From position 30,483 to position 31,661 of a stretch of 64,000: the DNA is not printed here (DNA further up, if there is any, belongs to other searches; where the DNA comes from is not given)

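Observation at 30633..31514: Minimal H-domain homolog with SPCP in place of TSCCP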

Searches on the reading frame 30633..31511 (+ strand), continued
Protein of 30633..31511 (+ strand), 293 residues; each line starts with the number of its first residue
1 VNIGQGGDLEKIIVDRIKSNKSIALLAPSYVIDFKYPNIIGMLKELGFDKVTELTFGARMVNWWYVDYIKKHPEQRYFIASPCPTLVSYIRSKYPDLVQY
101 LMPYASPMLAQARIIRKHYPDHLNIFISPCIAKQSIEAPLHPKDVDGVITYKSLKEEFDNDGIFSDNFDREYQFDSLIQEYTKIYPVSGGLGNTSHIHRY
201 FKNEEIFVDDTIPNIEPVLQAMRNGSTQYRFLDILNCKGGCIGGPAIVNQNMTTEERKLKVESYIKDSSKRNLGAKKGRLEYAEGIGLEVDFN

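Call 30: search_protein_representatives(alignment_id=A1)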
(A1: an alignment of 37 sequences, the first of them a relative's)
Query: 37 sequences, 284 profile positions. Proteins with E-value up to 0.001 (for the whole library): 3665; up to 1e-10: 2053; up to 1e-30: 326. The best 150 are listed.
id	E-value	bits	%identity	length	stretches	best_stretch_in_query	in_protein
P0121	1.0e-104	366.6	-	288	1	3-280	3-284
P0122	1.9e-98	345.9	-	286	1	4-284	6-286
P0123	5.5e-96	337.9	-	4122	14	200-269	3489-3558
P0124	1.1e-83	297.5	-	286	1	5-284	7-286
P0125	5.6e-78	278.8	-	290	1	7-284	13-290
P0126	2.1e-77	276.9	-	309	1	4-282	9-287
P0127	1.0e-74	268.1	-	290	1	6-282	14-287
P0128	1.1e-73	264.7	-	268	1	3-258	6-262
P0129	6.0e-73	262.3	-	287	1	5-284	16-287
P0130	6.2e-73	262.2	-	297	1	4-284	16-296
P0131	8.0e-73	261.9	-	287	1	12-284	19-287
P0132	4.5e-71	256.1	-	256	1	11-254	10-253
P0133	1.2e-70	254.8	-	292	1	4-282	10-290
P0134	3.3e-69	250.0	-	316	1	12-284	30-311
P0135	1.4e-68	248.0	-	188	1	101-281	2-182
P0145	4.7e-53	197.0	-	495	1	10-284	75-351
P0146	1.1e-52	195.8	-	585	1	5-269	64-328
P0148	5.6e-50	186.9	-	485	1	11-268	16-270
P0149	8.4e-50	186.4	-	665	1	4-284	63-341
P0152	5.4e-49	183.7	-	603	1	12-282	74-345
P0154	1.9e-48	181.9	-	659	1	9-266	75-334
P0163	6.6e-47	176.9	-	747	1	10-266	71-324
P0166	2.1e-46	175.2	-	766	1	12-279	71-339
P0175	6.8e-45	170.2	-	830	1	13-261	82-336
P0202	5.3e-41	157.5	-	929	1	14-260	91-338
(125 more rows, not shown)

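Call 33: fold_search(model_id=the predicted structure, library=pdb)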
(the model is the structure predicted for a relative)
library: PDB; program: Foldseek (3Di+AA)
matches with E <= 10: 949; with E <= 0.001: 73
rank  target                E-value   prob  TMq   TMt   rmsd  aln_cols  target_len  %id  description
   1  8zqd_A                3.4e-15  1.00  0.77  0.37   4.3       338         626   20  Anaerobically isolated active [FeFe]-hydrogenase CbA5H (released 2025-01-01)
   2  6ttl_A                3.9e-15  1.00  0.78  0.48   4.4       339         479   20  crystal structure of [FeFe]-hydrogenase CbA5H (partial) from Clostridium beijerinckii in Hinact state (released 2020-12-09)
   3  9f46_B                4.4e-15  1.00  0.77  0.38   4.2       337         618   20  crystal structure of apo-[FeFe]-hydrogenase CbA5H from Clostridium beijerinckii (released 2024-12-18)
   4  9f46_A                6.3e-15  1.00  0.77  0.38   4.2       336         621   20  crystal structure of apo-[FeFe]-hydrogenase CbA5H from Clostridium beijerinckii (released 2024-12-18)
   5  8a6t_A                1.2e-14  1.00  0.78  0.41   4.4       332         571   22  Cryo-EM structure of the electron bifurcating Fe-Fe hydrogenase HydABC complex from Thermoanaerobacter kivui in the re (released 2023-02-15)
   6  7p8n_a                2.4e-14  1.00  0.75  0.35   4.7       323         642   20  TmHydABC- T. maritima hydrogenase with bridge closed (released 2022-09-14)
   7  9gnk                  3.4e-14  1.00  0.77  0.47   5.7       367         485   19  Desulfovibrio desulfuricans [FeFe]-hydrogenase variant with both subunits linked by a 13 amino acid linker peptide deriv (released 2025-09-24)
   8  6gly_B                4.3e-14  1.00  0.77  0.40   5.5       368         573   20  [FeFe]-hydrogenase CpI from Clostridium pasteurianum, variant C299A (released 2018-11-07)
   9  7p5h_A                7.0e-14  1.00  0.74  0.40   4.7       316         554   20  TmHydABC- D2 map (released 2022-09-14)
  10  6gm2_A                1.1e-13  1.00  0.79  0.41   5.4       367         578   19  [FeFe]-hydrogenase CpI from Clostridium pasteurianum, variant E282D (released 2018-11-07)
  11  9gbu_A                1.3e-13  1.00  0.77  0.48   5.9       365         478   19  Desulfovibrio desulfuricans [FeFe]-hydrogenase variant with both subunits linked by a 13 amino acid linker peptide der (released 2025-08-13)
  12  6gm0_B                1.4e-13  1.00  0.78  0.41   5.6       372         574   17  [FeFe]-hydrogenase CpI from Clostridium pasteurianum, variant E279Q (released 2018-11-07)
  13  9rj9_B                1.5e-13  1.00  0.79  0.41   5.1       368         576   20  [FeFe]-hydrogenase CpI from Clostridium pasteurianum, variant N160L (released 2026-03-04)
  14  7qhf_A                1.5e-13  1.00  0.75  0.39   4.6       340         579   18  [FeFe]-hydrogenase I from Clostridium pasteurianum (CpI), variant G302S (released 2023-09-27)
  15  6nac                  1.6e-13  1.00  0.77  0.41   5.6       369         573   18  Crystal structure of [FeFe]-hydrogenase I (CpI) solved with single pulse free electron laser data (released 2019-12-11)
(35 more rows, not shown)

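Call 35: search_protein_families(library=pfam, proteins=[P0145, P0146, P0148, P0149, P0152, P0154, P0163, P0166, P0175, P0202], max_evalue=0.001)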
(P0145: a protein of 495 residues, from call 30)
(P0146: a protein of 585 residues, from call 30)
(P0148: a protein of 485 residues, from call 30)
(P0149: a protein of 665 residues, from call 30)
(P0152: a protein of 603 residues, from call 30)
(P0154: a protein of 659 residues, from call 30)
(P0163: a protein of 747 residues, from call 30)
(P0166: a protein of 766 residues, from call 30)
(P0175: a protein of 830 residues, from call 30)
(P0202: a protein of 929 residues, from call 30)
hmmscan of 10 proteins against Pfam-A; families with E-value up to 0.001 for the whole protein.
P0145 (495 aa): 10 families
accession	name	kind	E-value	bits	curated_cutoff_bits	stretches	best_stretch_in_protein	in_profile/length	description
PF02906.19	Fe_hyd_lg_C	-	1.1e-46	159.9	22.1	1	78-304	2-245/245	Iron only hydrogenase large subunit, C-terminal domain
PF13237.11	Fer4_10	-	2.8e-08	34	25.5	1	11-55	4-52/53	4Fe-4S dicluster domain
PF00037.32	Fer4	-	1.3e-07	31.6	21.1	1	39-59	2-22/24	4Fe-4S binding domain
PF04060.18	FeS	-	7.6e-07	29.2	23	1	382-411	4-33/33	Putative Fe-S cluster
PF13187.11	Fer4_9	-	1e-06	29.1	27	1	16-59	2-51/52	4Fe-4S dicluster domain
PF12838.12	Fer4_7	-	1.9e-06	28.6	27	1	16-59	2-52/52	4Fe-4S dicluster domain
PF25160.1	LdpA_Fe-S-bd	-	1.2e-05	25.4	27.6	1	22-57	9-40/49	LdpA Fe-S cluster-binding domain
PF12837.12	Fer4_6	-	7.1e-05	23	25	1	39-56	3-20/24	4Fe-4S binding domain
PF00512.31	HisKA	-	0.00066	20.1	26.9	0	448-475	3-30/66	His Kinase A (phospho-acceptor) domain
PF12797.12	Fer4_2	-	0.00099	19.4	24.5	1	42-56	7-21/22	4Fe-4S binding domain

P0146 (585 aa): 11 families
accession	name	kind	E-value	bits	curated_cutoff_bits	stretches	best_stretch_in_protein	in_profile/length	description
PF02906.19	Fe_hyd_lg_C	-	1.7e-56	192.1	22.1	1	72-297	2-245/245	Iron only hydrogenase large subunit, C-terminal domain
PF00015.26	MCPsignal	-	1.3e-28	100.4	34.6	1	454-582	21-146/172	Methyl-accepting chemotaxis protein (MCP) signalling domain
PF04060.18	FeS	-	2.5e-09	37.1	23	1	376-406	3-33/33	Putative Fe-S cluster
PF13237.11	Fer4_10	-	4.7e-07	30.1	25.5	1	5-51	3-53/53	4Fe-4S dicluster domain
PF00037.32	Fer4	-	1.8e-06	28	21.1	1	36-55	4-23/24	4Fe-4S binding domain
PF13484.11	Fer4_16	-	2.4e-06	28.7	30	1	39-66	1-29/66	4Fe-4S double cluster binding domain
PF12838.12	Fer4_7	-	3.2e-06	27.9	27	1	10-54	1-52/52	4Fe-4S dicluster domain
PF13187.11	Fer4_9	-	7.2e-06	26.4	27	1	10-55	1-52/52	4Fe-4S dicluster domain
PF12837.12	Fer4_6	-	8.4e-06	25.9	25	1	3-26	1-24/24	4Fe-4S binding domain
PF12797.12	Fer4_2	-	0.00019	21.6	24.5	0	35-51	5-21/22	4Fe-4S binding domain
PF14697.11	Fer4_21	-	0.00095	19.7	35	1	7-55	4-57/59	4Fe-4S dicluster domain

P0148 (485 aa): 2 families
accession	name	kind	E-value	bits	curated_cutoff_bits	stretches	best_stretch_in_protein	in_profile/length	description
PF02906.19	Fe_hyd_lg_C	-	1.1e-46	160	22.1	1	18-240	2-245/245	Iron only hydrogenase large subunit, C-terminal domain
PF04060.18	FeS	-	7.9e-06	25.9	23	1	313-342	4-33/33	Putative Fe-S cluster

P0149 (665 aa): 10 families
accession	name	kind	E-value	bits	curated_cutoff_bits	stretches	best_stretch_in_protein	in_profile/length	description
PF02906.19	Fe_hyd_lg_C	-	2.4e-44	152.2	22.1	1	74-294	4-245/245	Iron only hydrogenase large subunit, C-terminal domain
PF02518.31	HATPase_c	-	9.7e-24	84.4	26.4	1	546-656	2-110/111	Histidine kinase-, DNA gyrase B-, and HSP90-like ATPase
PF00512.31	HisKA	-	2.7e-13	50.2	26.9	1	438-499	2-63/66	His Kinase A (phospho-acceptor) domain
PF04060.18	FeS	-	3.8e-10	39.8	23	1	373-402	4-33/33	Putative Fe-S cluster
PF13237.11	Fer4_10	-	2.4e-07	31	25.5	1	8-50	6-52/53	4Fe-4S dicluster domain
PF13187.11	Fer4_9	-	4.7e-07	30.2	27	1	10-54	1-51/52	4Fe-4S dicluster domain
PF12838.12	Fer4_7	-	7.8e-06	26.7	27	1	10-54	1-52/52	4Fe-4S dicluster domain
PF25160.1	LdpA_Fe-S-bd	-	5e-05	23.4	27.6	1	16-52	8-40/49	LdpA Fe-S cluster-binding domain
PF00037.32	Fer4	-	0.00012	22.2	21.1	1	9-27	6-24/24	4Fe-4S binding domain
PF14501.12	HATPase_c_5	-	0.00047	20.5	22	1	547-645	3-94/102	GHKL domain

P0152 (603 aa): 10 families
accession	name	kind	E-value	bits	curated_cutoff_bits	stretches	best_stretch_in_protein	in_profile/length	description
PF02906.19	Fe_hyd_lg_C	-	2.9e-53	181.5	22.1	1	75-301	2-245/245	Iron only hydrogenase large subunit, C-terminal domain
PF00990.26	GGDEF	-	6.3e-45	153.3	23.8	1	425-584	2-161/161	Diguanylate cyclase, GGDEF domain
PF04060.18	FeS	-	2.3e-08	34.1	23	1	378-407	4-33/33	Putative Fe-S cluster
PF13237.11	Fer4_10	-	6.1e-08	32.9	25.5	1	10-52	6-52/53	4Fe-4S dicluster domain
PF13187.11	Fer4_9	-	2.4e-06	27.9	27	1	12-55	1-50/52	4Fe-4S dicluster domain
PF12838.12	Fer4_7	-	3.8e-06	27.7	27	1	12-54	1-50/52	4Fe-4S dicluster domain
PF12837.12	Fer4_6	-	4.5e-06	26.8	25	2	36-53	3-20/24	4Fe-4S binding domain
PF25160.1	LdpA_Fe-S-bd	-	5.9e-06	26.4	27.6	1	13-54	5-40/49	LdpA Fe-S cluster-binding domain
PF00037.32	Fer4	-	3.3e-05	24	21.1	1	9-29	4-24/24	4Fe-4S binding domain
PF14697.11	Fer4_21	-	8.9e-05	23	35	0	35-63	1-30/59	4Fe-4S dicluster domain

P0154 (659 aa): 13 families
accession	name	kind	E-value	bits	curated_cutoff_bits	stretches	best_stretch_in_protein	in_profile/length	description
PF02906.19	Fe_hyd_lg_C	-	5.5e-44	151.1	22.1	1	81-305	4-245/245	Iron only hydrogenase large subunit, C-terminal domain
PF02518.31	HATPase_c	-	9.5e-24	84.4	26.4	1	550-658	2-108/111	Histidine kinase-, DNA gyrase B-, and HSP90-like ATPase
PF00512.31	HisKA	-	1.2e-12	48.1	26.9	1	439-504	4-66/66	His Kinase A (phospho-acceptor) domain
PF04060.18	FeS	-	1.2e-09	38.2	23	1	381-410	4-33/33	Putative Fe-S cluster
PF00037.32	Fer4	-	1.5e-08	34.5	21.1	1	40-56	3-19/24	4Fe-4S binding domain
PF13237.11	Fer4_10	-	3.4e-08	33.7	25.5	1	10-55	3-52/53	4Fe-4S dicluster domain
PF13187.11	Fer4_9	-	7.8e-07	29.5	27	1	15-58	1-50/52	4Fe-4S dicluster domain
PF12838.12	Fer4_7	-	2.5e-06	28.3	27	1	15-59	1-52/52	4Fe-4S dicluster domain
PF14501.12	HATPase_c_5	-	0.00012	22.4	22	1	553-647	5-92/102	GHKL domain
PF25160.1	LdpA_Fe-S-bd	-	0.00016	21.8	27.6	1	22-57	9-40/49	LdpA Fe-S cluster-binding domain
PF12837.12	Fer4_6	-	0.00075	19.8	25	0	42-55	6-19/24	4Fe-4S binding domain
PF13581.12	HATPase_c_2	-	0.00087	19.7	27.4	0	528-635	7-110/127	Histidine kinase-like ATPase domain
PF14697.11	Fer4_21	-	0.00094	19.7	35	0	42-70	5-34/59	4Fe-4S dicluster domain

P0163 (747 aa): 16 families
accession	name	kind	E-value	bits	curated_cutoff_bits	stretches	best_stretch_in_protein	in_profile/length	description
PF00158.32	Sigma54_activat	-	4.9e-73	244.8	20.2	1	437-603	2-167/168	Sigma-54 interaction domain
PF02906.19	Fe_hyd_lg_C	-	6e-51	173.9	22.1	1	74-296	2-245/245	Iron only hydrogenase large subunit, C-terminal domain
PF25601.1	AAA_lid_14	-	1.7e-21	76.3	27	1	609-686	1-78/87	AAA+ ATPase lid domain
PF14532.12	Sigma54_activ_2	-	2.5e-19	70.3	25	1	438-608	2-138/138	Sigma-54 interaction domain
PF02954.25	HTH_8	-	2.6e-15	56.3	22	1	706-745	3-42/42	Bacterial regulatory protein, Fis family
PF04060.18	FeS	-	2.7e-09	37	23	1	377-406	4-33/33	Putative Fe-S cluster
PF00004.35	AAA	-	3.4e-08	34.4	21.2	1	460-579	1-110/131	ATPase family associated with various cellular activities (AAA)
PF07724.20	AAA_2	-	1.3e-07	32.3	27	1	457-589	3-135/166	AAA domain (Cdc48 subfamily)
PF01078.27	Mg_chelatase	-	9.7e-07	28.8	20.3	0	512-579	89-158/207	Magnesium chelatase, subunit ChlI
PF13237.11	Fer4_10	-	6.5e-06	26.4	25.5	1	6-51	3-52/53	4Fe-4S dicluster domain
PF13187.11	Fer4_9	-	1.1e-05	25.8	27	1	11-54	1-50/52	4Fe-4S dicluster domain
PF25160.1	LdpA_Fe-S-bd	-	1.1e-05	25.5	27.6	1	17-61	8-48/49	LdpA Fe-S cluster-binding domain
PF07728.20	AAA_5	-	2.1e-05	25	22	1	460-581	2-125/139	AAA domain (dynein-related subfamily)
PF12838.12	Fer4_7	-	4.4e-05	24.3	27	1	11-55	1-52/52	4Fe-4S dicluster domain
PF00493.29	MCM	-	0.00014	21.5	23.3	1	448-583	48-177/224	MCM P-loop domain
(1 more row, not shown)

P0166 (766 aa): 14 families
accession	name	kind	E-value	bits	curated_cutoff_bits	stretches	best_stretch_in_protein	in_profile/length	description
PF02906.19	Fe_hyd_lg_C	-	6.3e-47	160.7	22.1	1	73-298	3-245/245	Iron only hydrogenase large subunit, C-terminal domain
PF02518.31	HATPase_c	-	2.8e-24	86.1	26.4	1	661-765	4-110/111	Histidine kinase-, DNA gyrase B-, and HSP90-like ATPase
PF00512.31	HisKA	-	1.1e-14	54.7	26.9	1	551-613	3-63/66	His Kinase A (phospho-acceptor) domain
PF08448.16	PAS_4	-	1.4e-07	32.2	23.1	1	427-535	2-109/110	PAS fold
PF04060.18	FeS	-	1.5e-07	31.5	23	1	373-402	4-33/33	Putative Fe-S cluster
PF13237.11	Fer4_10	-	5.2e-07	29.9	25.5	1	8-50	6-52/53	4Fe-4S dicluster domain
PF12838.12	Fer4_7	-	6.2e-06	27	27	1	10-54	1-52/52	4Fe-4S dicluster domain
PF00037.32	Fer4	-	1e-05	25.6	21.1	0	37-50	5-18/24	4Fe-4S binding domain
PF13187.11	Fer4_9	-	3.8e-05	24.1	27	1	10-53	1-50/52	4Fe-4S dicluster domain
PF12837.12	Fer4_6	-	0.00032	20.9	25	0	7-26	5-24/24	4Fe-4S binding domain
PF13484.11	Fer4_16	-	0.00044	21.4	30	0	10-29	1-20/66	4Fe-4S double cluster binding domain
PF25160.1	LdpA_Fe-S-bd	-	0.00046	20.4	27.6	0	16-52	8-40/49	LdpA Fe-S cluster-binding domain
PF14697.11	Fer4_21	-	0.0006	20.3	35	1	10-51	7-52/59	4Fe-4S dicluster domain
PF14501.12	HATPase_c_5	-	0.00087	19.6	22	0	659-753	2-93/102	GHKL domain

P0175 (830 aa): 16 families
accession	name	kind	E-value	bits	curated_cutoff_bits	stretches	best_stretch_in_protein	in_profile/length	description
PF02906.19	Fe_hyd_lg_C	-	1.5e-55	189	22.1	1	81-313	1-245/245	Iron only hydrogenase large subunit, C-terminal domain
PF02518.31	HATPase_c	-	1.1e-22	81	26.4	1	757-828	36-109/111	Histidine kinase-, DNA gyrase B-, and HSP90-like ATPase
PF00512.31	HisKA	-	1e-14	54.8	26.9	1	565-626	2-62/66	His Kinase A (phospho-acceptor) domain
PF00989.32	PAS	-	1.9e-09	38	22.6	1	437-546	4-113/113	PAS fold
PF08448.16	PAS_4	-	2.8e-09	37.6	23.1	1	440-551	1-110/110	PAS fold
PF04060.18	FeS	-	5.1e-08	33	23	1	387-416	4-33/33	Putative Fe-S cluster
PF13237.11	Fer4_10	-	2.9e-07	30.7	25.5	1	8-50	6-52/53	4Fe-4S dicluster domain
PF00037.32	Fer4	-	6.9e-06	26.1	21.1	1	34-54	2-22/24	4Fe-4S binding domain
PF13426.13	PAS_9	-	7.4e-06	26.6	27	1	445-548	2-103/103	PAS domain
PF13596.12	PAS_10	-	8.5e-06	26.8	22.1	1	438-547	3-106/106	PAS domain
PF13187.11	Fer4_9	-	1.6e-05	25.3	27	1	10-54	1-51/52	4Fe-4S dicluster domain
PF12838.12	Fer4_7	-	5.9e-05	23.9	27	1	10-54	1-52/52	4Fe-4S dicluster domain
PF12837.12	Fer4_6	-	7.3e-05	23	25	0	34-51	3-20/24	4Fe-4S binding domain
PF14697.11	Fer4_21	-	0.00021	21.8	35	1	9-51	6-52/59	4Fe-4S dicluster domain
PF13484.11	Fer4_16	-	0.00039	21.6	30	0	10-29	1-20/66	4Fe-4S double cluster binding domain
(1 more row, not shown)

P0202 (929 aa): 9 families
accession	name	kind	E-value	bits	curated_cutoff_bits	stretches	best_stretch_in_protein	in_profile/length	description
PF02906.19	Fe_hyd_lg_C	-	3e-46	158.5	22.1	1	90-316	2-245/245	Iron only hydrogenase large subunit, C-terminal domain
PF02518.31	HATPase_c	-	3.8e-24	85.7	26.4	1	804-912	2-110/111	Histidine kinase-, DNA gyrase B-, and HSP90-like ATPase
PF00512.31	HisKA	-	5e-09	36.5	26.9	1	690-759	3-64/66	His Kinase A (phospho-acceptor) domain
PF04060.18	FeS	-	1.1e-07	31.9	23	1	389-418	4-33/33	Putative Fe-S cluster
PF13237.11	Fer4_10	-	1.3e-06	28.6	25.5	1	12-53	7-52/53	4Fe-4S dicluster domain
PF13187.11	Fer4_9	-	1.1e-05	25.8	27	1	13-56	1-50/52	4Fe-4S dicluster domain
PF12838.12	Fer4_7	-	2e-05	25.4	27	1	13-57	1-52/52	4Fe-4S dicluster domain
PF25160.1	LdpA_Fe-S-bd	-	7.8e-05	22.8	27.6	1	19-54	8-39/49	LdpA Fe-S cluster-binding domain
PF14697.11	Fer4_21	-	8.1e-05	23.1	35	1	13-53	7-51/59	4Fe-4S dicluster domain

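Call 52: find_encoding_contigs(protein=P0001, flank=10000, max_places=2)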
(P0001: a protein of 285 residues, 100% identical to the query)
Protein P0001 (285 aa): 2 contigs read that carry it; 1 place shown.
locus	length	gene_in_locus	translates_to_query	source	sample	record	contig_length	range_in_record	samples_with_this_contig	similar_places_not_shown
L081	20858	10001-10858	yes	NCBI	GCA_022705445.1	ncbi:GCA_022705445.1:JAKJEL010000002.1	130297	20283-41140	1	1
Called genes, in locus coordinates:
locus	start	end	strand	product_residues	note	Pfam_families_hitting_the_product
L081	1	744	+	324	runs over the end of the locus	PF02618:YceG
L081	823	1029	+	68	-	-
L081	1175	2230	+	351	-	PF00022:Actin (weak), PF06723:MreB_Mbl, PF00012:HSP70 (weak), PF11104:PilM_2 (faint), PF14450:FtsA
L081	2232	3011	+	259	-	PF04085:MreC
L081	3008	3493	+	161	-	-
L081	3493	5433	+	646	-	PF03717:PBP_dimer, PF00905:Transpeptidase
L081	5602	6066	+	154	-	PF03449:GreA_GreB_N, PF01272:GreA_GreB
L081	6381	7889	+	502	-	PF01336:tRNA_anti-codon, PF00152:tRNA-synt_2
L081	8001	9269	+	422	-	PF02403:Seryl_tRNA_N, PF00587:tRNA-synt_2b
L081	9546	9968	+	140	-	PF02482:Ribosomal_S30AE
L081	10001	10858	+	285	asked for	PF02906:Fe_hyd_lg_C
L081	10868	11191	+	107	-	-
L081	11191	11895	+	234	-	-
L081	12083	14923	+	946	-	PF07517:SecA_DEAD, PF01043:SecA_PP_bind, PF21090:P-loop_SecA, PF07516:SecA_SW, PF02810:SEC-C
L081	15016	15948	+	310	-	PF01263:Aldose_epim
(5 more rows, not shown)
